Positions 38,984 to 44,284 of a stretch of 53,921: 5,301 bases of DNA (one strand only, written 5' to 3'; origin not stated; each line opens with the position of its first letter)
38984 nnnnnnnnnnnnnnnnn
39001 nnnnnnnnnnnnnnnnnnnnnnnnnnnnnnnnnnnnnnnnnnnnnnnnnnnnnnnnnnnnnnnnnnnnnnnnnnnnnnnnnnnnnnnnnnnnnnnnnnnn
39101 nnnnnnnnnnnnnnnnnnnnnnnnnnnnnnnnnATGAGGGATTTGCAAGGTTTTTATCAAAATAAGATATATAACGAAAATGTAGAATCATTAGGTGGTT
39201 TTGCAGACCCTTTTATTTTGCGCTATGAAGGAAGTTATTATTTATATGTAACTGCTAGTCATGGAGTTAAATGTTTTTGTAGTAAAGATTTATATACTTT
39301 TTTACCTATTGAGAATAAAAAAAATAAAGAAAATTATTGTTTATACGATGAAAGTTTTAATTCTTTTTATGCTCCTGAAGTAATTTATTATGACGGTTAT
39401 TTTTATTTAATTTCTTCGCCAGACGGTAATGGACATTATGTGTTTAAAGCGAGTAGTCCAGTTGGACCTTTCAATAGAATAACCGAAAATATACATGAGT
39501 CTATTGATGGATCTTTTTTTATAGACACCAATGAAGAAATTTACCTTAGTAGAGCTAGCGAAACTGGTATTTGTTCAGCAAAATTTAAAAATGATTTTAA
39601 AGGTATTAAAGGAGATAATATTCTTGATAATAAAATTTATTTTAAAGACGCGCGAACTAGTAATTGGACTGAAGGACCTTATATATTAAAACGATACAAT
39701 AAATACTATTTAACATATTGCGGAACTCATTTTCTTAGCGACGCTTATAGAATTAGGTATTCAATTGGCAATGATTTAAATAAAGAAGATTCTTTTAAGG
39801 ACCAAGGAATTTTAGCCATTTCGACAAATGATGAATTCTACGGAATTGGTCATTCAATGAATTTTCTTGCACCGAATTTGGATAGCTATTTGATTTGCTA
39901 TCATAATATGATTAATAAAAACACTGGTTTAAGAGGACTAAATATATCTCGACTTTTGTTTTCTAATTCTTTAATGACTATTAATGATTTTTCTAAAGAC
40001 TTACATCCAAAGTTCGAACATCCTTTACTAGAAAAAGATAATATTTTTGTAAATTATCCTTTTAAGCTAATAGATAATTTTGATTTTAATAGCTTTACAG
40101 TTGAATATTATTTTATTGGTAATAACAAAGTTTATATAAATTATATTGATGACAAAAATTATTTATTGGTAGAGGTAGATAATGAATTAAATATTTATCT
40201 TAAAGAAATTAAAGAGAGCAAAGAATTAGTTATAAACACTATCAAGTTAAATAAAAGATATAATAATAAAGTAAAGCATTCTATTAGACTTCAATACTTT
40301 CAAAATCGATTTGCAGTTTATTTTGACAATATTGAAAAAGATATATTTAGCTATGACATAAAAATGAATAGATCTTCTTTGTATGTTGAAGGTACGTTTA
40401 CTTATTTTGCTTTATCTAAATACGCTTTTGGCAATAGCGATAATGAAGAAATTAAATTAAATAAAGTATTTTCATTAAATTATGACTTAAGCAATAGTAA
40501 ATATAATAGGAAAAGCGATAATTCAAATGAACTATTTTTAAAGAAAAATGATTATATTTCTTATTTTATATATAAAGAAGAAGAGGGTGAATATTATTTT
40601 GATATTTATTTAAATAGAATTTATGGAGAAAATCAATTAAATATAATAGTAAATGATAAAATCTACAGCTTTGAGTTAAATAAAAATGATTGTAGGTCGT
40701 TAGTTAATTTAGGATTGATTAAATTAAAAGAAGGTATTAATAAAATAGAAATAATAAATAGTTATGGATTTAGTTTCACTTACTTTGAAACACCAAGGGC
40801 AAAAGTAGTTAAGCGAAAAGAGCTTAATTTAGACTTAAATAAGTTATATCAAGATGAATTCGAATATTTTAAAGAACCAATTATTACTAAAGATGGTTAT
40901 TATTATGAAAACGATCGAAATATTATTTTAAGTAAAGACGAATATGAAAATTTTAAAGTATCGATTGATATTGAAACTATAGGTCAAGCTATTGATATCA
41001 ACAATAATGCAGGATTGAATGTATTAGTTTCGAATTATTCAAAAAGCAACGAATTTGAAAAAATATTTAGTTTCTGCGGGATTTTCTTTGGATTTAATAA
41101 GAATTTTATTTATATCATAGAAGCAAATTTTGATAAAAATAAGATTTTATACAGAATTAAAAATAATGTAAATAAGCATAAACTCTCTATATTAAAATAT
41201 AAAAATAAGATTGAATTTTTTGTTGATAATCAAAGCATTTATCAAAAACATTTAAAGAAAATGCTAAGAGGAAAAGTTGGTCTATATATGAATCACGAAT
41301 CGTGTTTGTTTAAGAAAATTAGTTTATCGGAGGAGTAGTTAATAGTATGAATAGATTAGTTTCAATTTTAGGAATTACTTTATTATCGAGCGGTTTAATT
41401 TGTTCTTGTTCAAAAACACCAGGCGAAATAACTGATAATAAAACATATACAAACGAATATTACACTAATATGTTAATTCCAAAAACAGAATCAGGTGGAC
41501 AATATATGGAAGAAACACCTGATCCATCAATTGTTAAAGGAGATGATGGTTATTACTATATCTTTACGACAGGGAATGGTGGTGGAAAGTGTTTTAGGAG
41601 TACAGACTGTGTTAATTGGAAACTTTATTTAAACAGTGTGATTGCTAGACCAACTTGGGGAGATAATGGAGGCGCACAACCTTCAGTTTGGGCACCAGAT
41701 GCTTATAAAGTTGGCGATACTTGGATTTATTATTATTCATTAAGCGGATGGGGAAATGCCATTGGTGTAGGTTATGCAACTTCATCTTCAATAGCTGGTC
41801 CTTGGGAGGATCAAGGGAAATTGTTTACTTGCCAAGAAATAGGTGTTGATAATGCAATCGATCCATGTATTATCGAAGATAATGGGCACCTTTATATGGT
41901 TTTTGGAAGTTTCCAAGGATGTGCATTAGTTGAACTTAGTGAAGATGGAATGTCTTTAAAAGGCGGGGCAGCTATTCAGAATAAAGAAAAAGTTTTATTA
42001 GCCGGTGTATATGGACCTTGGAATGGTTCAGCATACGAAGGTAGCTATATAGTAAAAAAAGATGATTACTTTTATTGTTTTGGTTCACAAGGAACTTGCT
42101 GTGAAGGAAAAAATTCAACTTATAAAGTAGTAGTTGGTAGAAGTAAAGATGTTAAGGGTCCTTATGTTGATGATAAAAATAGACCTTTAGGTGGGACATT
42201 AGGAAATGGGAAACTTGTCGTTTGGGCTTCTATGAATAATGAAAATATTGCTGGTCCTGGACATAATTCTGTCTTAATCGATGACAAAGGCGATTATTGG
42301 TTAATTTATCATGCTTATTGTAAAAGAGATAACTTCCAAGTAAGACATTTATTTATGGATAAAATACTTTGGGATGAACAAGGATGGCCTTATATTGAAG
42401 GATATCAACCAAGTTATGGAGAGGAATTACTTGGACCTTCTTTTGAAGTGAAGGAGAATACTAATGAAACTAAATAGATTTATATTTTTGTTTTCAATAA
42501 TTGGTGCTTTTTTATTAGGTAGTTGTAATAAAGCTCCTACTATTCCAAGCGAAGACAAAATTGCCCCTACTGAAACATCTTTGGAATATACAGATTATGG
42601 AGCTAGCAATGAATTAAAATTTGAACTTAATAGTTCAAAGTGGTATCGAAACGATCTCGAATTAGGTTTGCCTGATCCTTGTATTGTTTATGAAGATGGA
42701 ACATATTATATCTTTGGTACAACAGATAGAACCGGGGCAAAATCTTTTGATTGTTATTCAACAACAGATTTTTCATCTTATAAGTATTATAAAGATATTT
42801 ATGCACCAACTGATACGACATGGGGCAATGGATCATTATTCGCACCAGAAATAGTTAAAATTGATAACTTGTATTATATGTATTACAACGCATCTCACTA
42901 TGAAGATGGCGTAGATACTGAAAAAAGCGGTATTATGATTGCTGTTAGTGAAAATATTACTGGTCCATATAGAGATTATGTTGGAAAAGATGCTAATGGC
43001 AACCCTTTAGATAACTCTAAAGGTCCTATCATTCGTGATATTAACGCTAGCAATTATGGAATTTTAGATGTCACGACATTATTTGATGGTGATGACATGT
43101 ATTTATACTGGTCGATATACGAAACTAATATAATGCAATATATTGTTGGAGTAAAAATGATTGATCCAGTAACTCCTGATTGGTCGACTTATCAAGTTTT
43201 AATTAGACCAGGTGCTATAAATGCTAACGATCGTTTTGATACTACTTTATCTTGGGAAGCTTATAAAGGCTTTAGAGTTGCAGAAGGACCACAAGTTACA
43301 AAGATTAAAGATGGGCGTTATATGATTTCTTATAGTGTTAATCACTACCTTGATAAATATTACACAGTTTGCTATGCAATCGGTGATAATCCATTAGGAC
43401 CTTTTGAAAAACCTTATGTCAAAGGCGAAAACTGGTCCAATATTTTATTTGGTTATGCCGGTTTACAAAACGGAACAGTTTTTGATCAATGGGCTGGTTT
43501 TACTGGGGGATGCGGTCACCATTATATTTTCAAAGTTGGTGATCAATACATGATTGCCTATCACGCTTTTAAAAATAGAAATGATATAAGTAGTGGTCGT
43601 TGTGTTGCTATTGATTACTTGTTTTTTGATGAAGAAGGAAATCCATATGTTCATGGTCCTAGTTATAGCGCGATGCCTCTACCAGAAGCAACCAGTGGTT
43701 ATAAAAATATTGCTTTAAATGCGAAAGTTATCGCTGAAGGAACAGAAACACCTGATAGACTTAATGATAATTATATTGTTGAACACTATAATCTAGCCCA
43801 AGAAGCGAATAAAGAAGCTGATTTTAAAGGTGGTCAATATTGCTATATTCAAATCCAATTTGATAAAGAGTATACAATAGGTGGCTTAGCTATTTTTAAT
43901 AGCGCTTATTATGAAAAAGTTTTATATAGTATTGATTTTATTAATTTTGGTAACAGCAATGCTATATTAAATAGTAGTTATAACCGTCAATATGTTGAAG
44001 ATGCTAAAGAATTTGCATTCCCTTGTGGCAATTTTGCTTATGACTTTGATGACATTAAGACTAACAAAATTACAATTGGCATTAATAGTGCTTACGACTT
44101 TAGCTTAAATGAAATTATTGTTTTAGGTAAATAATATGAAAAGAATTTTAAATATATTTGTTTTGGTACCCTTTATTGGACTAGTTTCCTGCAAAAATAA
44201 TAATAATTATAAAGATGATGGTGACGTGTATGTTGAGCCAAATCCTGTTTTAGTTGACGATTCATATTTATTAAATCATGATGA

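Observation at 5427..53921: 48-kb lipoprotein-anchored glycan-utilisation super-locus with PUL-like logic but no SusC/D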

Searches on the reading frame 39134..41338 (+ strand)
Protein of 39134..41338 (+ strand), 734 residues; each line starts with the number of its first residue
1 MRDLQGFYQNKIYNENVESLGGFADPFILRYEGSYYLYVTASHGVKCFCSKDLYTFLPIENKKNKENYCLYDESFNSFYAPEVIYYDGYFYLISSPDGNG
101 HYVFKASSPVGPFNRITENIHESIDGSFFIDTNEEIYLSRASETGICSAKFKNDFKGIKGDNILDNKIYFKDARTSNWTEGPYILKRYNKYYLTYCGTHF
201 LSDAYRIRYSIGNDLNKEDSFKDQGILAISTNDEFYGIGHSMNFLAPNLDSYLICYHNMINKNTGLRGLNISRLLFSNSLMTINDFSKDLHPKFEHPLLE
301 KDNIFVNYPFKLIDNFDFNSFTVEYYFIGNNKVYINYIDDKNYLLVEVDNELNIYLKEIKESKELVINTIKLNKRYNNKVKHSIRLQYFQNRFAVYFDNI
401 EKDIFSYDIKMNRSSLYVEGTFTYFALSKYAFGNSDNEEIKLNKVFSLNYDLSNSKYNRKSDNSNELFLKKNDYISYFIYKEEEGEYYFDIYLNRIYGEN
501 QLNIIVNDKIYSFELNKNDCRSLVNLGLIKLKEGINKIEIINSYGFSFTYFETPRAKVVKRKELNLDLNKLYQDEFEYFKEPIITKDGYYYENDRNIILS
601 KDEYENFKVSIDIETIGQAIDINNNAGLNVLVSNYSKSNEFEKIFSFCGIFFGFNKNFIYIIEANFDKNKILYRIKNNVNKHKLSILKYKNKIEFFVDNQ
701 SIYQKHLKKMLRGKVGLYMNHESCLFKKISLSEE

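Call 9: search_protein_families(library=pfam, proteins=[window:39134-41338:+], max_evalue=0.01)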
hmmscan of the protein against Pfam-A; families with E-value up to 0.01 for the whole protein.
window:39134-41338:+ (734 aa): 1 family
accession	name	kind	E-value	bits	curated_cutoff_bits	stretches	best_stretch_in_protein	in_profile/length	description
PF04616.20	Glyco_hydro_43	-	3.5e-30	105.8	32.2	1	24-261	11-264/288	Glycosyl hydrolases family 43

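Call 23: search_solved_structures(query=window:39134-41338:+, max_evalue=0.00001)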
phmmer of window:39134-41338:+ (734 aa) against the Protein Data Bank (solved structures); distinct sequences matched with E-value up to 0.00001: 2.
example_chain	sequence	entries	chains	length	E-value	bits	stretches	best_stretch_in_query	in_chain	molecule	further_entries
4qqs_A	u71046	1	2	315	9.9e-23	83.7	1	13-285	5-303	Glycoside hydrolase family 43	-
3kst_A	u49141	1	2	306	4.5e-13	51.8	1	23-213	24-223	Endo-1,4-beta-xylanase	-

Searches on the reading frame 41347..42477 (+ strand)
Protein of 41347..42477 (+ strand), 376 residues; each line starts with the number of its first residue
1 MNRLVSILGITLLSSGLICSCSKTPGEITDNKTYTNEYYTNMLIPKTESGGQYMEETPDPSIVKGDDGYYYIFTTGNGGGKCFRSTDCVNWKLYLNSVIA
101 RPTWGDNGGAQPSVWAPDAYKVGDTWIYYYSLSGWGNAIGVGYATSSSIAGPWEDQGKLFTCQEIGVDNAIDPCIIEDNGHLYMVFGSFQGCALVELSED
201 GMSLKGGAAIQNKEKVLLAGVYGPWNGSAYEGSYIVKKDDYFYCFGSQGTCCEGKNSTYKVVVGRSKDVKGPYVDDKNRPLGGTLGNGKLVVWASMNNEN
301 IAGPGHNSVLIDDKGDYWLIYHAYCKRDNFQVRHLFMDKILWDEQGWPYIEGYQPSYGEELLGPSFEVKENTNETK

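Call 9: search_protein_families(library=pfam, proteins=[window:41347-42477:+], max_evalue=0.01)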
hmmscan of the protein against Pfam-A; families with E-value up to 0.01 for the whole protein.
window:41347-42477:+ (376 aa): 1 family
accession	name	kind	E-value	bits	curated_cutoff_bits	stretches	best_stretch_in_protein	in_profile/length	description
PF04616.20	Glyco_hydro_43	-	5.2e-55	187.2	32.2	1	57-348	10-288/288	Glycosyl hydrolases family 43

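Call 19: search_solved_structures(query=window:41347-42477:+, max_evalue=0.00001)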
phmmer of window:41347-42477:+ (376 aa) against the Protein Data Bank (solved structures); distinct sequences matched with E-value up to 0.00001: 28.
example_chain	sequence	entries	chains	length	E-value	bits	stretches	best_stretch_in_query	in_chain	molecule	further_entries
1gyd_B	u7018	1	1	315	1.2e-41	146.3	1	59-352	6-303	ARABINAN ENDO-1,5-ALPHA-L-ARABINOSIDASE A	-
1gyh_A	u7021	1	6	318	1e-40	143.3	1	57-352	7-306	ARABINAN ENDO-1,5-ALPHA-L-ARABINOSIDASE A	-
1gye_B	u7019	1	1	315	2.3e-40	142.1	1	59-352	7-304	ARABINAN ENDO-1,5-ALPHA-L-ARABINOSIDASE A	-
6b7k_A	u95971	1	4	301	7e-35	124.1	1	58-348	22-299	Endo-alpha-(1->5)-L-arabinanase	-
4kcb_A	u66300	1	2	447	1.2e-33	120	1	58-353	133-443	Arabinan endo-1,5-alpha-L-arabinosidase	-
6a8h_A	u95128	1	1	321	1.5e-30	109.8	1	64-351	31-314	endo-alpha-(1->5)-L-arabinanase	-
6a8i_A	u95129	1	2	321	4.4e-30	108.3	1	59-351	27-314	endo-alpha-(1->5)-L-arabinanase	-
1wl7_A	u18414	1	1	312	4.5e-30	108.2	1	59-350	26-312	arabinanase-TS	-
3cu9_A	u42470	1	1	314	2.4e-29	105.9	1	59-350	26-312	Intracellular arabinanase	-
3d60_A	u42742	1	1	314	3.8e-29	105.2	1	64-350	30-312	Intracellular arabinanase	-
3d5y_A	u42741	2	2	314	1e-28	103.8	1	59-350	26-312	Intracellular arabinanase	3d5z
6f1g_A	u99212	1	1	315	1e-28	103.8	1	59-350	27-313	Intracellular endo-alpha-(1->5)-L-arabinanase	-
1uv4_A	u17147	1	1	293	2.5e-28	102.5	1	55-348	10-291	ARABINAN-ENDO 1,5-ALPHA-L-ARABINASE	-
3d61_A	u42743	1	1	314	2.5e-28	102.5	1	59-350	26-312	Intracellular arabinanase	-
3lv4_A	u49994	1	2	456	5.8e-17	65.1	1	58-354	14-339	Glycoside hydrolase YxiA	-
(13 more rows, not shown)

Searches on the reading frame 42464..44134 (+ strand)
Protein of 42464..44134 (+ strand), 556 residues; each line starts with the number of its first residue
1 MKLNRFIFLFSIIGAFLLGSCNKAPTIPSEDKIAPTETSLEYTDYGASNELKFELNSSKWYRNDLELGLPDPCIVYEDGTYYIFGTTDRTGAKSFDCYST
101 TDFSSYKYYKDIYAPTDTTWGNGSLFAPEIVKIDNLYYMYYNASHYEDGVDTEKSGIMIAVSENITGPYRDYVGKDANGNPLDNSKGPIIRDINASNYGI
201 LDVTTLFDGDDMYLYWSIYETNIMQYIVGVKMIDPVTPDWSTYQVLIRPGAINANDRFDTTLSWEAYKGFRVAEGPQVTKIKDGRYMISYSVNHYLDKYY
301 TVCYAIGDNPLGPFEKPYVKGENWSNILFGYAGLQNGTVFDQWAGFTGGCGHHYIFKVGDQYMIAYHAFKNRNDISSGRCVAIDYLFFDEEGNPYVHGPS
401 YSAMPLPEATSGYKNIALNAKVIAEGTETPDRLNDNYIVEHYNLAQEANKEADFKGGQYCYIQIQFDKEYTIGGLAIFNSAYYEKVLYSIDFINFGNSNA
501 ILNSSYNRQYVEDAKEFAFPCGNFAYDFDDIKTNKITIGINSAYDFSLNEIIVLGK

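Call 9: search_protein_families(library=pfam, proteins=[window:42464-44134:+], max_evalue=0.01)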
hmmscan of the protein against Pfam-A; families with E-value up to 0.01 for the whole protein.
window:42464-44134:+ (556 aa): 1 family
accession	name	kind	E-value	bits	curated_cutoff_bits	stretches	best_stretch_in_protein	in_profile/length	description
PF04616.20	Glyco_hydro_43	-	2.7e-27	96.3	32.2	1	69-394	10-288/288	Glycosyl hydrolases family 43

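Call 20: search_solved_structures(query=window:42464-44134:+, max_evalue=0.00001)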
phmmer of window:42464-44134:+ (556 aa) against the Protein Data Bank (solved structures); distinct sequences matched with E-value up to 0.00001: 5.
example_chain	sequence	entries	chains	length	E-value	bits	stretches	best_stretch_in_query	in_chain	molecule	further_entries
3kst_A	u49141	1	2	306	3.4e-16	62.2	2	257-321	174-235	Endo-1,4-beta-xylanase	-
4qqs_A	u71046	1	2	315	1.7e-11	46.7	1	263-408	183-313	Glycoside hydrolase family 43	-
1gye_B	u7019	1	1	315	5.2e-07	31.9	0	68-172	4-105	ARABINAN ENDO-1,5-ALPHA-L-ARABINOSIDASE A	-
1gyh_A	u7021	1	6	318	6.7e-07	31.5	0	68-172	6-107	ARABINAN ENDO-1,5-ALPHA-L-ARABINOSIDASE A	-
1gyd_B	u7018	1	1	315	8.9e-07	31.1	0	69-172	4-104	ARABINAN ENDO-1,5-ALPHA-L-ARABINOSIDASE A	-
